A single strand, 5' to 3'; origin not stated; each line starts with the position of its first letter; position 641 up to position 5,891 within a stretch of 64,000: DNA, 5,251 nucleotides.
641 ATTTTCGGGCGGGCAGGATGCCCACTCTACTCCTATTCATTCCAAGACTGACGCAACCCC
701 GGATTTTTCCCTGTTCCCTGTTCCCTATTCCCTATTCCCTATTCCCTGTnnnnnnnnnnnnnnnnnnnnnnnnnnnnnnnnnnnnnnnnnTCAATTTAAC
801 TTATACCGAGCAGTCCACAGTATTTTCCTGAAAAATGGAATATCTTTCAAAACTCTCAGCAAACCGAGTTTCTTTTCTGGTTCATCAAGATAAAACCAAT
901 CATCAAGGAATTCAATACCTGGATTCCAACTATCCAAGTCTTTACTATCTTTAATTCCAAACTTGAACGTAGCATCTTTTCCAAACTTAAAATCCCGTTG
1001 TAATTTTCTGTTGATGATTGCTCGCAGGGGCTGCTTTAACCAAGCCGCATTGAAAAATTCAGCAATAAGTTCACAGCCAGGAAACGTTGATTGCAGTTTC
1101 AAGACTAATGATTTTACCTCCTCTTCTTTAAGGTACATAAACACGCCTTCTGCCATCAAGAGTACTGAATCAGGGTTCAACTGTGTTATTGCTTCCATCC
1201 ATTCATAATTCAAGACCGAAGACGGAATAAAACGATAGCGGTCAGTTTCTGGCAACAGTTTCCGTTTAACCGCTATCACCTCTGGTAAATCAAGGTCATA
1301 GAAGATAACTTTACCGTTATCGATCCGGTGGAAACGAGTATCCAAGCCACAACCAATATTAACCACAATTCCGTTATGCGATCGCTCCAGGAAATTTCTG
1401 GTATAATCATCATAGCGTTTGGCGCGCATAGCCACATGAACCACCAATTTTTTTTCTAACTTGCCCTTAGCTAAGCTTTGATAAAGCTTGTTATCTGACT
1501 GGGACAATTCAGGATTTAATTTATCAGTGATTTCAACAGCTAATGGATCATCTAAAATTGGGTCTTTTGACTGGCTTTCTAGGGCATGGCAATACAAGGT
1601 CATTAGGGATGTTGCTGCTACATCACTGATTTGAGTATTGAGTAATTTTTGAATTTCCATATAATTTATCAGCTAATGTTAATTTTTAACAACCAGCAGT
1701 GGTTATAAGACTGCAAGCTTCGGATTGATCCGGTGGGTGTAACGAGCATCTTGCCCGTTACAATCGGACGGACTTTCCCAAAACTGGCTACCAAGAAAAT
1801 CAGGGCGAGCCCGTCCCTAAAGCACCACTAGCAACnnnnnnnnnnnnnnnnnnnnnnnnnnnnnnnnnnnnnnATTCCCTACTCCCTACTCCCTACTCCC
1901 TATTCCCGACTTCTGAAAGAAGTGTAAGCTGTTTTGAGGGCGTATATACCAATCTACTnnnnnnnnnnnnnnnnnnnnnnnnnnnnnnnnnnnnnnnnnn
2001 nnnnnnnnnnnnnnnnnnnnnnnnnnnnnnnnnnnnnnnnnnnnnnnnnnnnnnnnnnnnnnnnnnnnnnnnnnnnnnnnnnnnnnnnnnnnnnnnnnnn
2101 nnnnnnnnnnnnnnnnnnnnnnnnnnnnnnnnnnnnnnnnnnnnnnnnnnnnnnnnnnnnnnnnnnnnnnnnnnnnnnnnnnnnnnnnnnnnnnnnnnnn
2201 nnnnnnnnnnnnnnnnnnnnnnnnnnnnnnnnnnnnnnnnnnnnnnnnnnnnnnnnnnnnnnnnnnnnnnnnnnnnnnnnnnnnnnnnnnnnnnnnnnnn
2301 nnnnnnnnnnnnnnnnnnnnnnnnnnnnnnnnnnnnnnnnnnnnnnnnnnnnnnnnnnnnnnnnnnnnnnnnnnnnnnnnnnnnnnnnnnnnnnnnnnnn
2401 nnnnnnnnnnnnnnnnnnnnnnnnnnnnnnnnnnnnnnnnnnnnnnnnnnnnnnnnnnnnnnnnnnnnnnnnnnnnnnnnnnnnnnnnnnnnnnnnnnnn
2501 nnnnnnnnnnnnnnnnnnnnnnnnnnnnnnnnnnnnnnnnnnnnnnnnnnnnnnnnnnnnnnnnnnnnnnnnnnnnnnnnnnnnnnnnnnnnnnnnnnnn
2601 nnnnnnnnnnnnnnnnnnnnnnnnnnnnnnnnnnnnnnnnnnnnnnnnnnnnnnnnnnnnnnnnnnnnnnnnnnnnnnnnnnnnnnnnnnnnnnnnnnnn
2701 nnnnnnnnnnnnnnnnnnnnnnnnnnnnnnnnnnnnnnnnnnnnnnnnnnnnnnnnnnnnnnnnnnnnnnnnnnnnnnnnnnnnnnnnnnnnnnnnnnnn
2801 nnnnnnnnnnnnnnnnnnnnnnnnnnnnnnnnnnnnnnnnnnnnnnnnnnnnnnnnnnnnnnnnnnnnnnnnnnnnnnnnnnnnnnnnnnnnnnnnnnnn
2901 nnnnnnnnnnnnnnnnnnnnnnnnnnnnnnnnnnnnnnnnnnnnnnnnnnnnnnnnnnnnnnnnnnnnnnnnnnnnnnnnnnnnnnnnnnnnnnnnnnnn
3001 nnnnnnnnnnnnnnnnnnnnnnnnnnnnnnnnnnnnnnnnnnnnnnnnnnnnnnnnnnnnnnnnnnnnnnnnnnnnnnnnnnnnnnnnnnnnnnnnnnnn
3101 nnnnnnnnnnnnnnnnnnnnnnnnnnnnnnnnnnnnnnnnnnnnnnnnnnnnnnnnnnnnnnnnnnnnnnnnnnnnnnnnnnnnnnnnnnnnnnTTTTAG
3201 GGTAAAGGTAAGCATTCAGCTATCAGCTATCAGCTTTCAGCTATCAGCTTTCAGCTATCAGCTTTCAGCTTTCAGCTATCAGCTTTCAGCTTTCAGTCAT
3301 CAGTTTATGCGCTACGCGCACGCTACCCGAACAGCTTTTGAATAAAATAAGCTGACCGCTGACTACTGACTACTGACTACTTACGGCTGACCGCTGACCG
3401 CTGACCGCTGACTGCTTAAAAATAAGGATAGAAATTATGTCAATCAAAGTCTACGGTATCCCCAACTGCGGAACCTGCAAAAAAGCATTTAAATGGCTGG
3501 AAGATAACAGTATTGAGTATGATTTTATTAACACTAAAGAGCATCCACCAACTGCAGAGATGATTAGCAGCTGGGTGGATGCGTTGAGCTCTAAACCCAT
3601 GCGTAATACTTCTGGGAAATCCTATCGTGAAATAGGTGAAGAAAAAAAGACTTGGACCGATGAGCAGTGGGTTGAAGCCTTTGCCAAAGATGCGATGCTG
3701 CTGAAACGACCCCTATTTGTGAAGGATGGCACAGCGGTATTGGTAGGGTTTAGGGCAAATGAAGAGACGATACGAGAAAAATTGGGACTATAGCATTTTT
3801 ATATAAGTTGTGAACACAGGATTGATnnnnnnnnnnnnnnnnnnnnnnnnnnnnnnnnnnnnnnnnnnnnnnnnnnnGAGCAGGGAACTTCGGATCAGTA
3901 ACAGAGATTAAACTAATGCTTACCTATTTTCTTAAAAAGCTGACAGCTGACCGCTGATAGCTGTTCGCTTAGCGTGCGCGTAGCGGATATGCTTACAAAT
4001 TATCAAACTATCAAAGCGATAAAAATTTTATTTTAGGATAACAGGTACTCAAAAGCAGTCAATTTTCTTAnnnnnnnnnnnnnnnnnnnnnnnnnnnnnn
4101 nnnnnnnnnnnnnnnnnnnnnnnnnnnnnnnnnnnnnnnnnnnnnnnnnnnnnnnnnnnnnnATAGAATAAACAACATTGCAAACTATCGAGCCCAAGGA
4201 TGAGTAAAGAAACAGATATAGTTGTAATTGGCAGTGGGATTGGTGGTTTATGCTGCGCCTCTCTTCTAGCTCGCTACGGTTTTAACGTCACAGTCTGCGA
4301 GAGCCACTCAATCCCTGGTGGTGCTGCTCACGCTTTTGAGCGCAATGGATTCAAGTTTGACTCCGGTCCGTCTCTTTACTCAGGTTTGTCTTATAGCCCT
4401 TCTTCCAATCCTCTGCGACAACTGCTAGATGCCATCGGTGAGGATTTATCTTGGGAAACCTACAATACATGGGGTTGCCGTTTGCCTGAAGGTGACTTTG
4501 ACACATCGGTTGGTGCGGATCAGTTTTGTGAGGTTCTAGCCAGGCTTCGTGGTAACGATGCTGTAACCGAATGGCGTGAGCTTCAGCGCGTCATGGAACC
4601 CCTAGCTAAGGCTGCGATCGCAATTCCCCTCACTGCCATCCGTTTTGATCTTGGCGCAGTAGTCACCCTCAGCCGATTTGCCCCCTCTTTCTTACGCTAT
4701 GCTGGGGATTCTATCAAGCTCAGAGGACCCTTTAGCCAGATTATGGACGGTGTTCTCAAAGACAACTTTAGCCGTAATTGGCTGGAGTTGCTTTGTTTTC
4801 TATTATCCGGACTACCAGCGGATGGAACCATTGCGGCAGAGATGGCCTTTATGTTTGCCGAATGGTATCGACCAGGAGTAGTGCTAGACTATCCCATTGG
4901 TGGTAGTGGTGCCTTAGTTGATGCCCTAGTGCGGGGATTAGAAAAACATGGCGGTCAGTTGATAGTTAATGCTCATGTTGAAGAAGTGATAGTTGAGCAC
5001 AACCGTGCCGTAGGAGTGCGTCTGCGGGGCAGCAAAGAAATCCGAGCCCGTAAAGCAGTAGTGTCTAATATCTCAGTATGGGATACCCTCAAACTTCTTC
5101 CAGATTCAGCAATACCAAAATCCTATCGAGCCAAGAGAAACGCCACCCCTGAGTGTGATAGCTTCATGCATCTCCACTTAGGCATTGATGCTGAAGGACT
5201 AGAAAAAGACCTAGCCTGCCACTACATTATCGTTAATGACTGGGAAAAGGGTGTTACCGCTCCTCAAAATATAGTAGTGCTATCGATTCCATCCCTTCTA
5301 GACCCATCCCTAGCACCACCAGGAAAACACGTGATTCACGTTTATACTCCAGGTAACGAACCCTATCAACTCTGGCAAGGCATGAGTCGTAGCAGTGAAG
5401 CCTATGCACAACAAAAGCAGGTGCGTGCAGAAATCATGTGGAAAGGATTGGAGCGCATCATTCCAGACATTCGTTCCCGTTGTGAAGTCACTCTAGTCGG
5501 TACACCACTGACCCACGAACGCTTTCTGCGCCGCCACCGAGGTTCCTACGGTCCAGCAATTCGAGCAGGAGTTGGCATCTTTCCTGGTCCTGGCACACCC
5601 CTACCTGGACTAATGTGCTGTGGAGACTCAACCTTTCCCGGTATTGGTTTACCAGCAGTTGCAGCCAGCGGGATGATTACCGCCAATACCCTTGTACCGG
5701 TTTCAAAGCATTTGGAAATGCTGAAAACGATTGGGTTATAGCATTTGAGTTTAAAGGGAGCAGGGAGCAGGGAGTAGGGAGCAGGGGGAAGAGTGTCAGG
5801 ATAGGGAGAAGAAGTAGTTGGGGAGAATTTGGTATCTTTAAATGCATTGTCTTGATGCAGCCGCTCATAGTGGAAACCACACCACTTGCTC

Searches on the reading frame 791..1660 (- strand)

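Call 78: search_protein_families(library=pfam, proteins=[window:791-1660:-], max_evalue=0.01)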
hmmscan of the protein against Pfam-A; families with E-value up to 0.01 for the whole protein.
window:791-1660:- (289 aa): 1 family
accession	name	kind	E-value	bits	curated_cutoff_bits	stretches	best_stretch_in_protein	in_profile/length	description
PF04072.20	LCM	-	4.9e-21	75.9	22.3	1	19-186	2-183/187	Leucine carboxyl methyltransferase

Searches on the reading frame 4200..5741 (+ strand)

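Call 64: search_protein_families(library=pfam, proteins=[window:4200-5741:+], max_evalue=0.0001)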
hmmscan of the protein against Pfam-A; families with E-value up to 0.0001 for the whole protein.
window:4200-5741:+ (513 aa): 9 families
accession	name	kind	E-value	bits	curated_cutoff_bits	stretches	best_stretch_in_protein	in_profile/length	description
PF01593.30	Amino_oxidase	-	1.6e-19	71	19.8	1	14-497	1-441/443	Flavin containing amine oxidoreductase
PF13450.12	NAD_binding_8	-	9.2e-16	58.3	21.9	1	9-68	1-60/68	NAD(P)-binding Rossmann-like domain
PF01266.30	DAO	-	1.2e-12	48.5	27.9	1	6-45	1-41/353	FAD dependent oxidoreductase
PF00890.30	FAD_binding_2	-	1.1e-08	35.1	20.4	0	6-44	1-39/414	FAD binding domain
PF03486.20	HI0933_like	-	1.4e-05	25.1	50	0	6-38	2-34/244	HI0933-like protein Rossmann domain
PF07992.20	Pyr_redox_2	-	2.6e-05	24.2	26.1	0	6-35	2-31/291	Pyridine nucleotide-disulphide oxidoreductase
PF12831.13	FAD_oxidored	-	3e-05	23.9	27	0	6-43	1-38/416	FAD dependent oxidoreductase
PF01946.23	Thi4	-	5.8e-05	22.9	26.2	1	4-43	17-57/235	Thi4 family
PF00070.33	Pyr_redox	-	8.1e-05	23.5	22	0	7-37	2-32/82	Pyridine nucleotide-disulphide oxidoreductase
